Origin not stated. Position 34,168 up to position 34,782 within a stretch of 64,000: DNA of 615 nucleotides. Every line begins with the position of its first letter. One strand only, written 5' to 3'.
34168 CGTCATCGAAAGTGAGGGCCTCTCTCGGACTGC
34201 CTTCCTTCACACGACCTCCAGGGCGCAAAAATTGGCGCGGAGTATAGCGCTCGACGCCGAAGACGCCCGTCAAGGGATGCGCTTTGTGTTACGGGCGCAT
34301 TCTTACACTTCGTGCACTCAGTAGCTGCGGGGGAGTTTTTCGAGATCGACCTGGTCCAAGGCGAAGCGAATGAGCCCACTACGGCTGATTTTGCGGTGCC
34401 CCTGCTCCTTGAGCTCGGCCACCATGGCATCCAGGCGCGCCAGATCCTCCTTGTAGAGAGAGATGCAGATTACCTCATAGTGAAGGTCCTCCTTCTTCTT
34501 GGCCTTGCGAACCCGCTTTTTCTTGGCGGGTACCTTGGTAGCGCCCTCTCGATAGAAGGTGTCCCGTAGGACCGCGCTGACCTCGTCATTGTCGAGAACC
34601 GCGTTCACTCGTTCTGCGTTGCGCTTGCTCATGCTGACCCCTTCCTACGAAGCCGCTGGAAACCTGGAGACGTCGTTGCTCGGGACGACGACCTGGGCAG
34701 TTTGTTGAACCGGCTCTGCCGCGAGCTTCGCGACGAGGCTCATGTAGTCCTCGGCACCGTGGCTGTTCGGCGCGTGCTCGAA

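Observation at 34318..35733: ParA ATPase fused to two TRASH-type zinc fingers, paired with a ParG-like RHH protein: an orphan chromosomal positioning module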

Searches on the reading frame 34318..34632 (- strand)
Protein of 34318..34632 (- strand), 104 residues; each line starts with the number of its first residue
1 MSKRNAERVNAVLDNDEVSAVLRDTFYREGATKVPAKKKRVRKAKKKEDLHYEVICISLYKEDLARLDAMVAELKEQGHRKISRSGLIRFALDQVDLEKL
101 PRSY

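Call 3: search_protein_families(library=pfam, proteins=[window:34318-34632:-], max_evalue=1)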
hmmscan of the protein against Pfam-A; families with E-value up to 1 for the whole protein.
window:34318-34632:- (104 aa): 2 families
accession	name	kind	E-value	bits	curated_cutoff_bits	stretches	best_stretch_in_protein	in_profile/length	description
PF11985.13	Phage_Mu_Gp27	-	0.013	16.3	28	1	63-92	20-49/173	Bacteriophage Mu, Gp27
PF01402.27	RHH_1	-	0.32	11.5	20.5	0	57-92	4-33/39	Ribbon-helix-helix protein, copG family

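Call 4: search_protein_families(library=ncbifam, proteins=[window:34318-34632:-], max_evalue=1)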
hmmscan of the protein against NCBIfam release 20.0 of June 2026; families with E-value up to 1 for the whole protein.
window:34318-34632:- (104 aa): 1 family
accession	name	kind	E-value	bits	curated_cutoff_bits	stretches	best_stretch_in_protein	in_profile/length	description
NF003098.0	PRK04019.1-5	equivalog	0.068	12.3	331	1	34-98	8-72/336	50S ribosomal protein L10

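Call 7: find_homologous_proteins(query=window:34318-34632:-, max_evalue=0.001)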
Query window:34318-34632:- (104 aa): 400 proteins with E <= 0.001 among 448 candidates; the best 120 are listed.
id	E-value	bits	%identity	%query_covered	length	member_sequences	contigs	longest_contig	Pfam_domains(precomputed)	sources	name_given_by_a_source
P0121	7.4e-59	214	100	100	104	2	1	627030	-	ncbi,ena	-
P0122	3.6e-54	199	92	100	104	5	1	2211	-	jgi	jgi:hypothetical protein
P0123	1.4e-46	174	82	100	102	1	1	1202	-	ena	-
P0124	4.8e-39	150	73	100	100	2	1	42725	-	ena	-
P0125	3.0e-37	144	72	100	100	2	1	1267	-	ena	-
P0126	2.9e-32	129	64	100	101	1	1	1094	-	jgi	jgi:hypothetical protein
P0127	3.7e-32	128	63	100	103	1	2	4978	-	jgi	jgi:hypothetical protein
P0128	4.0e-32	128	63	100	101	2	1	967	-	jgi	jgi:hypothetical protein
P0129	4.4e-32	128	65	100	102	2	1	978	-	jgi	jgi:hypothetical protein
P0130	4.7e-32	128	63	100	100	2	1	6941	-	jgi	-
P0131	5.0e-32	128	63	100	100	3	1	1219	-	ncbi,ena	-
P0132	6.2e-32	127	63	100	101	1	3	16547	-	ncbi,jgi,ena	jgi:hypothetical protein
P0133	6.5e-32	127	62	100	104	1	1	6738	-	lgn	-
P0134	7.2e-32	127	63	100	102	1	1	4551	-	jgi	-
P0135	7.6e-32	127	66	100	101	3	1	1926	-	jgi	-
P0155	3.2e-31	125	62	100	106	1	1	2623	-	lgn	-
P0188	1.8e-30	123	65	100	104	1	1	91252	-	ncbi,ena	-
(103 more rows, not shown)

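Call 10: find_related_loci(query=A1, collection=genome_contigs, flank=6000)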
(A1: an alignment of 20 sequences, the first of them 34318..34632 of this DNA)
Query A1 (104 aa) in genome_contigs; peptide patterns used: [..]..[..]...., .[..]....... (x = any residue, [..] = any of these).
137 stretches matched a pattern; 92 encode a relative of the query (tblastn E <= 1e-3); the best 80 are kept; 80 distinct loci.
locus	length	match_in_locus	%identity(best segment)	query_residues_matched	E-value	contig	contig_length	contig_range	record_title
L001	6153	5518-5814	66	1-104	7e-38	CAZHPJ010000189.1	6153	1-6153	MAG TPA_asm: uncultured Sandaracinaceae bacterium isolate SRP128015_co2_29 genome assembly, contig: NODE_12190_length_61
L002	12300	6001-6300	66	1-104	5e-38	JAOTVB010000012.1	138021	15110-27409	MAG: Myxococcales bacterium isolate 13_May_SF_Bin32 13_May_SF_Bin32_scaffold_44_c1, whole genome shotgun sequence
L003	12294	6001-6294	66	1-104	5e-37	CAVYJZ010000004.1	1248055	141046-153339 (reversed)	MAG: uncultured delta proteobacterium isolate MFD05684.bin.1.151 genome assembly, contig: contig_13407, whole genome sho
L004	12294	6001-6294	66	1-104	7e-37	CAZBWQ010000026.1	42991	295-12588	MAG TPA_asm: uncultured Sandaracinaceae bacterium isolate binchicken_co176_246 genome assembly, contig: NODE_283_length_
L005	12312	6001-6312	65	1-104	2e-36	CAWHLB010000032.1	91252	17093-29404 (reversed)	MAG: uncultured delta proteobacterium isolate MFD02416.bin.2.203 genome assembly, contig: contig_72583, whole genome sho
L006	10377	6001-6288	63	1-104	2e-36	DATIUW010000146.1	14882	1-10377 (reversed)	MAG TPA_asm: Polyangiales bacterium isolate SMAG_U15991 k141_459028, whole genome shotgun sequence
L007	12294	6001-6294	63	1-104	2e-36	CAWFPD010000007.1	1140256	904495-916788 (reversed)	MAG: uncultured delta proteobacterium isolate MFD05684.bin.1.356 genome assembly, contig: contig_31813, whole genome sho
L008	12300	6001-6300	63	1-104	3e-36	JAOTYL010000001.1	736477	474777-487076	MAG: Myxococcales bacterium isolate 21_Jan_SF_Bin46 21_Jan_SF_Bin46_scaffold_1_c1, whole genome shotgun sequence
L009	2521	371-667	61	1-104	5e-36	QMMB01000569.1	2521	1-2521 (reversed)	MAG: Deltaproteobacteria bacterium isolate B2_G11 B2_Guay11_scaffold_21206, whole genome shotgun sequence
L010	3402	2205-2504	61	1-104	8e-36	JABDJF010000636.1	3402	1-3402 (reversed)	MAG: Myxococcales bacterium isolate SS_bin_16 k127_2940866, whole genome shotgun sequence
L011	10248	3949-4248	59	1-104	1e-35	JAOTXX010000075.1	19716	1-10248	MAG: Myxococcales bacterium isolate 21_Jan_SF_Bin28 21_Jan_SF_Bin28_scaffold_1661_c1, whole genome shotgun sequence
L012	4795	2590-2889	60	1-104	3e-35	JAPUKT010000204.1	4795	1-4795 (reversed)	MAG: Deltaproteobacteria bacterium isolate KW1-S15_267 KW1-S15_267_cg204, whole genome shotgun sequence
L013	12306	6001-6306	59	1-104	3e-35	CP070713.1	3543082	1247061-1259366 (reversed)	MAG: Myxococcales bacterium isolate bin5 chromosome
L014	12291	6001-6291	63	1-104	2e-35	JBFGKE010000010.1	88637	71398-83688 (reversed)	MAG: Polyangiales bacterium isolate Mix_sand03.2021.01.D.40 k141_688241_length_88637_cov_15.0293, whole genome shotgun s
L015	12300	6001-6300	61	1-104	9e-35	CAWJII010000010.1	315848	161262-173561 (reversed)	MAG: uncultured delta proteobacterium isolate MFD03804.bin.1.151 genome assembly, contig: contig_7398, whole genome shot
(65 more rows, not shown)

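Call 17: search_solved_structures(query=A1, max_evalue=10, show_alignments=3)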
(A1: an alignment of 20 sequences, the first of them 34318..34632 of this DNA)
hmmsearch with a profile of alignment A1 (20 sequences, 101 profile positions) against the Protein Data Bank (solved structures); distinct sequences matched with E-value up to 10: 3.
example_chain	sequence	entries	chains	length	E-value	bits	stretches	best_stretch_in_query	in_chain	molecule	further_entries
9vj8_S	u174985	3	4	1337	0.77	13.3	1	50-99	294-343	CRISPR-associated endonuclease Cas9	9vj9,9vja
6aaf_A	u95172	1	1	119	1.3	12.6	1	25-67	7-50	Autophagy-related protein 8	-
8j07_11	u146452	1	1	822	5.3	10.6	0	28-98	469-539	Dynein regulatory complex protein 11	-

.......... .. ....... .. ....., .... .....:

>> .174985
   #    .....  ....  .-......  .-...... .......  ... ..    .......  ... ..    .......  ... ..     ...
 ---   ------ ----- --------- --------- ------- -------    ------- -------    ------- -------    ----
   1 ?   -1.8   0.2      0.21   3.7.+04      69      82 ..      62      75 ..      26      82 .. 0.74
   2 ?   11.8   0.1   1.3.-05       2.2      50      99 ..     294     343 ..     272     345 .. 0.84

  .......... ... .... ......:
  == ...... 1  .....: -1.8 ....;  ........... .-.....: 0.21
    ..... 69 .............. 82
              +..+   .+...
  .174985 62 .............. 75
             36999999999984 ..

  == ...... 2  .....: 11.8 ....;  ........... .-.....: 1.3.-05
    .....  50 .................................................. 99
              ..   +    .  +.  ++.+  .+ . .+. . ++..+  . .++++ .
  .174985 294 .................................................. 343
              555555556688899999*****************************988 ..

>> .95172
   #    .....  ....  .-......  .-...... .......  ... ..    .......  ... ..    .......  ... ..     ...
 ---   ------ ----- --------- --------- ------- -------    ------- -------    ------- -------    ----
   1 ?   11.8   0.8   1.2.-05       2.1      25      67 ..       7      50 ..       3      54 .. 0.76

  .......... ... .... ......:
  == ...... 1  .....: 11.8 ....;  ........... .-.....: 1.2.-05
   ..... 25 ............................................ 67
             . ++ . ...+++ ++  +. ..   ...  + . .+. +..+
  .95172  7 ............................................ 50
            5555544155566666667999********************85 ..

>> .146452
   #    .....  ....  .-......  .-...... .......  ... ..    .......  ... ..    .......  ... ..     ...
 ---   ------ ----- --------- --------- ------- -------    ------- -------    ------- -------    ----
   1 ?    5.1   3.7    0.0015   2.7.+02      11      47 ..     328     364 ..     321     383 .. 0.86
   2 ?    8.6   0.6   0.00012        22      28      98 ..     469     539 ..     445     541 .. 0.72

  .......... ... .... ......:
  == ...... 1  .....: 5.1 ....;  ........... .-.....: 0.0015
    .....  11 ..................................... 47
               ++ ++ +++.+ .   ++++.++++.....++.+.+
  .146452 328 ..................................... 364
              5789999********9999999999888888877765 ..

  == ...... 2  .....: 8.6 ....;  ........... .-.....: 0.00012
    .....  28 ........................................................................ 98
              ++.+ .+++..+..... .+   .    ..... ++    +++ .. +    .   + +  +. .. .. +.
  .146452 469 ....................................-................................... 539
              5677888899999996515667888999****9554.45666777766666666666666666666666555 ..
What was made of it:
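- Tried and rejected: Partner profile vs PDB sequences: no RHH (call 17).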

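Call 26: predict_structure(alignment_id=A2)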
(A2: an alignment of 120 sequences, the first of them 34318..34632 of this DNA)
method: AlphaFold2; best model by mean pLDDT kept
length: 104 residues; sequences in the alignment: 120
mean_pLDDT: 66.9   pTM: 0.40
mean pLDDT of the five models: 66.9, 63.6, 59.6, 58.7, 58.4
residues with pLDDT >= 90: 20; 70-90: 28; 50-70: 22; < 50: 34
segments of 3 or more residues with pLDDT < 50: 1-15, 27-40
pLDDT, mean of each block of 10 residues (from residue 1): 46 49 50 43 50 70 93 93 88 82 73
secondary structure, 60 per line:
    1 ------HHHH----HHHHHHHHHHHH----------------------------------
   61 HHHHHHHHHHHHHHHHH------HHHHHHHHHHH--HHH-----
elements in order: H7-10 H15-26 H61-77 H84-94
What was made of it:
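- On Type Ib ParF/ParG-like partition systems: The architecture fits (call 26).
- Disordered tail plus an extended segment and two confident helices (call 26).
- Tried and rejected: The region before the two helices is extended, not helical (call 26), and the alignment covers only helix-loop-helix.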

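Call 30: fold_search(model_id=the predicted structure, library=pdb)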
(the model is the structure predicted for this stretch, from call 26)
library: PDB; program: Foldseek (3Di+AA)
matches with E <= 10: 4; with E <= 0.001: 0
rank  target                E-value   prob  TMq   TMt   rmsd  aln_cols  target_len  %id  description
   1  8k49_B                8.4e+00  0.03  0.18  0.03  19.9        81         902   16  Structure of partial Banna virus (released 2024-03-27)
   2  8zen_B                8.4e+00  0.02  0.16  0.12  19.6       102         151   10  Cryo-EM structure of Adr-2-Adbp-1-dsRBD0 complex (released 2025-05-14)
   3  9n73_NB               9.1e+00  0.01  0.16  0.08  56.6       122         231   15  SSU processome maturation and disassembly, State G (released 2025-10-29)
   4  8k43_B1               9.7e+00  0.02  0.17  0.03  19.5        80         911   16  In situ structure of RNA-dependent RNA polymerase in full BAV particles (released 2024-03-27)
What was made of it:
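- On Type Ib ParF/ParG-like partition systems: There is no PDB or Foldseek RHH hit (calls 17, 30).
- Foldseek with the monomer model of the partner found nothing (call 30).
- Tried and rejected: Foldseek, partner model vs PDB: nothing (4 random hits, E > 8; call 30).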

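Call 31: search_protein_families(library=pfam, alignment_id=A2, max_evalue=1)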
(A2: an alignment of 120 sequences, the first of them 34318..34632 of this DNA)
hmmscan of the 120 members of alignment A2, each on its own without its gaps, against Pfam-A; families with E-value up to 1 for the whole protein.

A. member 1, window:34318-34632:- (104 aa): 2 families
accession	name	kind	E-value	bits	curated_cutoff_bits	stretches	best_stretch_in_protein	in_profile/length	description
PF11985.13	Phage_Mu_Gp27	-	0.013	16.3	28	1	63-92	20-49/173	Bacteriophage Mu, Gp27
PF01402.27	RHH_1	-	0.32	11.5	20.5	0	57-92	4-33/39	Ribbon-helix-helix protein, copG family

B. families by the number of members that match (of 120 scanned): 25 families
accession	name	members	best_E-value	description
PF11985.13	Phage_Mu_Gp27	116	6.5e-05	Bacteriophage Mu, Gp27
PF01402.27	RHH_1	113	0.0026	Ribbon-helix-helix protein, copG family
PF20886.2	PWP3A-B_C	9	0.017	PWWP domain-containing DNA repair factor 3A/B, C-terminal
PF07508.19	Recombinase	9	0.079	Recombinase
PF09072.15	TMA7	4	0.005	Translation machinery associated TMA7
PF04748.18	Polysacc_deac_2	4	0.021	Divergent polysaccharide deacetylase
PF15321.11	ATAD4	2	0.0096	ATPase family AAA domain containing 4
PF09429.15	Wbp11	2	0.031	WW domain binding protein 11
PF20271.3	CATASP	2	0.14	CATRA-Associated Small Protein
PF11680.14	DUF3276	1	0.01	Protein of unknown function (DUF3276)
PF06252.17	GemA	1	0.043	Bacteriophage Mu, GemA protein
PF08954.16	Trimer_CC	1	0.059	Trimerisation motif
PF15926.10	RNF220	1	0.063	E3 ubiquitin-protein ligase RNF220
PF08691.15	Nse5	1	0.11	DNA repair proteins Nse5 and Nse6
PF13007.12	LZ_Tnp_IS66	1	0.12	Transposase C of IS166 homeodomain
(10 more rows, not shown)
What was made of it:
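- On Type Ib ParF/ParG-like partition systems: RHH_1 is sub-threshold in 113 of 120 members, best E 0.0026 (call 31).
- Tried and rejected: Phage_Mu_Gp27 Pfam hits (116 of 120 members, best E 6.5e-5; call 31): I considered these as evidence for an HTH rather than an RHH.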

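Call 49: search_protein_families(library=phrogs, alignment_id=A1, max_evalue=1)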
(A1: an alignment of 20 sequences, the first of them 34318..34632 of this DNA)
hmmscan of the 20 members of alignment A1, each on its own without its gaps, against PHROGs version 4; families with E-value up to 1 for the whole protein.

A. member 1, window:34318-34632:- (104 aa): 4 families
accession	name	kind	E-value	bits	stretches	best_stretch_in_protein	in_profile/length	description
phrog_876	-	transcription regulation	0.03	14.8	1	20-98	31-107/239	transcriptional repressor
phrog_12318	-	unknown function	0.058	14.7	1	37-82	43-87/94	-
phrog_22948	-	head and packaging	0.078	13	1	28-99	174-245/339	head maturation protease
phrog_16944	-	unknown function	0.11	14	1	8-52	23-68/89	-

B. families by the number of members that match (of 20 scanned): 18 families
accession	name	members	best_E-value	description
phrog_876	-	12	0.023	transcriptional repressor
phrog_12318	-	7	0.013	-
phrog_4738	-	4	0.14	transcriptional repressor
phrog_30228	-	3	0.016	-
phrog_21571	-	2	0.2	-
phrog_19229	-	1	0.077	-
phrog_22948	-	1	0.078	head maturation protease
phrog_16944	-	1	0.11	-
phrog_34641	-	1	0.15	-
phrog_27947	-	1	0.18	-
phrog_18759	-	1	0.19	-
phrog_38483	-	1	0.19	-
phrog_25855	-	1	0.21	-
phrog_9441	-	1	0.28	terminase small subunit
phrog_5982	-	1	0.29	-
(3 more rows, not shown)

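Call 52: find_homologous_proteins(query=A2, max_evalue=1)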
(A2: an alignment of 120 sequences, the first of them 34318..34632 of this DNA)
Query A2 (120 sequences) (104 aa, profile of the alignment): 3181 proteins with E <= 1 among 8000 candidates; the best 120 are listed.
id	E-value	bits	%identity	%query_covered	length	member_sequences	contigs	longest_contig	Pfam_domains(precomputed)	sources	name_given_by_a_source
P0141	4.2e-53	196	64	100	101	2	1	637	-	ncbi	-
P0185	7.3e-53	195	63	100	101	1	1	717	-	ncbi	-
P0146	8.7e-53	195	63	100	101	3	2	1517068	-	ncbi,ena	-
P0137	1.2e-52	194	65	100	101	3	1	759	-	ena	-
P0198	2.0e-52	193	63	100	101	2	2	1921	-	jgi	jgi:hypothetical protein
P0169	2.4e-52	193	63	100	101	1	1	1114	-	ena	-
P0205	2.9e-52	193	63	100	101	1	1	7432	-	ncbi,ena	-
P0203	3.2e-52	193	63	100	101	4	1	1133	-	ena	-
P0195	3.5e-52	193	61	100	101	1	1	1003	-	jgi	jgi:hypothetical protein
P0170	3.6e-52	193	62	100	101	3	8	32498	-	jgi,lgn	-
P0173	3.9e-52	192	63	100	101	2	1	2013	-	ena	-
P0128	4.4e-52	192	63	100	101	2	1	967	-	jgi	jgi:hypothetical protein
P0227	5.3e-52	192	60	100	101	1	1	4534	-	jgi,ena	jgi:hypothetical protein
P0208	6.1e-52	192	63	100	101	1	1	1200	-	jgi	jgi:hypothetical protein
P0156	6.5e-52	192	63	100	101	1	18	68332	-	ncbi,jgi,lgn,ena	ncbi:MAG: hypothetical protein WBM48_06350 [Polyangiales bacterium]|jgi:hypothetical protein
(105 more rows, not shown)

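Call 53: search_dna_similar(query=window:34318-34632:-, collection=plasmids, mode=protein, max_evalue=10, max_rows=15)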
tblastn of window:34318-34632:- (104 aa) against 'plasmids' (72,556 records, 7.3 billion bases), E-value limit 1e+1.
Records with a match: 2; places in all: 2; records where one place covers at least 80% of the query: 0.
Best place of each record, by identity: <60% 2.
By first word of the organism name: Enterobacter 1; Sinorhizobium 1.
By predicted mobility (MOB-suite, as given by PLSDB): conjugative 2.
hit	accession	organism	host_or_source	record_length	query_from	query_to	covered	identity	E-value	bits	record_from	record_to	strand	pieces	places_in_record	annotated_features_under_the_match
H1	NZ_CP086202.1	Enterobacter roggenkampii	whole prganism,hospital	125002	55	102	46%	37.5%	2e+0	34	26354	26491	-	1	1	hypothetical protein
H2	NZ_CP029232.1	Sinorhizobium fredii CCBAU 45436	Glycine max,cell culture,plant root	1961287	75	104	29%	48.4%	9e+0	32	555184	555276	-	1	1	record has no annotation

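Call 55: get_annotated_region(hit=H1, flank=2500)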
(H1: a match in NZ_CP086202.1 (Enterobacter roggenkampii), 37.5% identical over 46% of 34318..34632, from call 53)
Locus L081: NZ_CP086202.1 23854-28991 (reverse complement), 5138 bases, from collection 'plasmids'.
description: Enterobacter roggenkampii strain F1057 plasmid pF1057, complete sequence
organism: Enterobacter roggenkampii (NCBI taxid 1812935)
taxonomy: Bacteria; Pseudomonadota; Gammaproteobacteria; Enterobacterales; Enterobacteriaceae; Enterobacter; Enterobacter roggenkampii
host: -; source: whole prganism,hospital; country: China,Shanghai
typing (MOB-suite, as given by PLSDB): conjugative; replicon IncFII; relaxase MOBF; mating-pair formation MPF_F
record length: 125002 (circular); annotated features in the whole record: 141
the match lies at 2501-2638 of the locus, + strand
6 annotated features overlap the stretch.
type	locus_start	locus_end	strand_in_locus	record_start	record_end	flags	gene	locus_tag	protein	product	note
CDS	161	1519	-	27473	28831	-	-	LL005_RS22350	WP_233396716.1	hypothetical protein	-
CDS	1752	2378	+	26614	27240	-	-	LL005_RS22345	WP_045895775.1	ParA family plasmid-partitioning AAA ATPase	-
CDS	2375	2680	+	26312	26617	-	-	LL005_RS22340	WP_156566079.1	hypothetical protein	-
CDS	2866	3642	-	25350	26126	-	-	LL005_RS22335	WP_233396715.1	site-specific integrase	GO:0015074 - DNA integration [Evidence IEA]; GO:0006310 - DNA recombination [Evidence IEA]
CDS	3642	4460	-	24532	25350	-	-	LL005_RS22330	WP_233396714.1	hypothetical protein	-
CDS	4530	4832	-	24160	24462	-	-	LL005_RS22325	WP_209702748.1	hypothetical protein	-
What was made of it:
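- The better one is the 101-aa gene that overlaps the 3' end of a 208-aa ParF-like ParA gene (calls 53, 55).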

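Call 58: search_protein_families(library=pfam, proteins=[L081:2375-2677:+, L081:1752-2375:+], max_evalue=1)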
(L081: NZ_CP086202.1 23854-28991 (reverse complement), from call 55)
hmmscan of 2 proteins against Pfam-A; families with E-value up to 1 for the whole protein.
L081:2375-2677:+ (101 aa): 1 family
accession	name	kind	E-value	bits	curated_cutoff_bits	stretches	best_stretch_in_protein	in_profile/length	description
PF17723.7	RHH_8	-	0.03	14.8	25.4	1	42-99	5-57/119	Ribbon-Helix-Helix transcriptional regulator family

L081:1752-2375:+ (208 aa): 17 families
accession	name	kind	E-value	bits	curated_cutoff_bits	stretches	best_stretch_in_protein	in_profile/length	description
PF09140.17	MipZ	-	7.4e-20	71.8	20.7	2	65-117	88-140/262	ATPase MipZ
PF13614.12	AAA_31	-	2.8e-18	66.9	27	2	2-43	3-44/177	AAA domain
PF01656.29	CbiA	-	1.3e-11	45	25.4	1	3-159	1-101/125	CobQ/CobB/MinD/ParA nucleotide binding domain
PF10609.15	ParA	-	1.1e-08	35.2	27.1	1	2-38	5-41/246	NUBPL iron-transfer P-loop NTPase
PF07015.17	VirC1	-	2.6e-07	30.7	24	1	2-192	3-197/231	VirC1 protein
PF02374.21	ArsA_ATPase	-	9.9e-06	25.4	24.3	1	3-43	3-43/305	Anion-transporting ATPase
PF00448.28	SRP54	-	3.9e-05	23.8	22.7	1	2-91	4-98/196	SRP54-type protein, GTPase domain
PF06564.18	CBP_BcsQ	-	6.8e-05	22.9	21.3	1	2-39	3-40/234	Cellulose biosynthesis protein BcsQ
PF00142.24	Fer4_NifH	-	0.001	19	25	1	9-40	8-39/271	4Fe-4S iron sulfur cluster binding proteins, NifH/frxC family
PF16575.11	CLP1_P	-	0.0013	19.1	26.6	1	11-38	4-31/188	mRNA cleavage and polyadenylation factor CLP1 P-loop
PF20720.3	nSTAND3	-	0.0063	16.7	27.2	1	9-46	25-60/155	Novel STAND NTPase 3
PF12846.13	AAA_10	-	0.016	14.7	27.5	1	10-52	30-70/362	AAA-like domain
PF05127.21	NAT10_TcmA_helicase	-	0.11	12.8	22.7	1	11-83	7-81/176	RNA cytidine acetyltransferase NAT10/TcmA, helicase domain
PF13481.12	AAA_25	-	0.16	12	27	1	9-34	41-65/195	AAA domain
PF19842.5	YqeC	-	0.19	12.4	27.6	0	10-34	5-29/145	YqeC protein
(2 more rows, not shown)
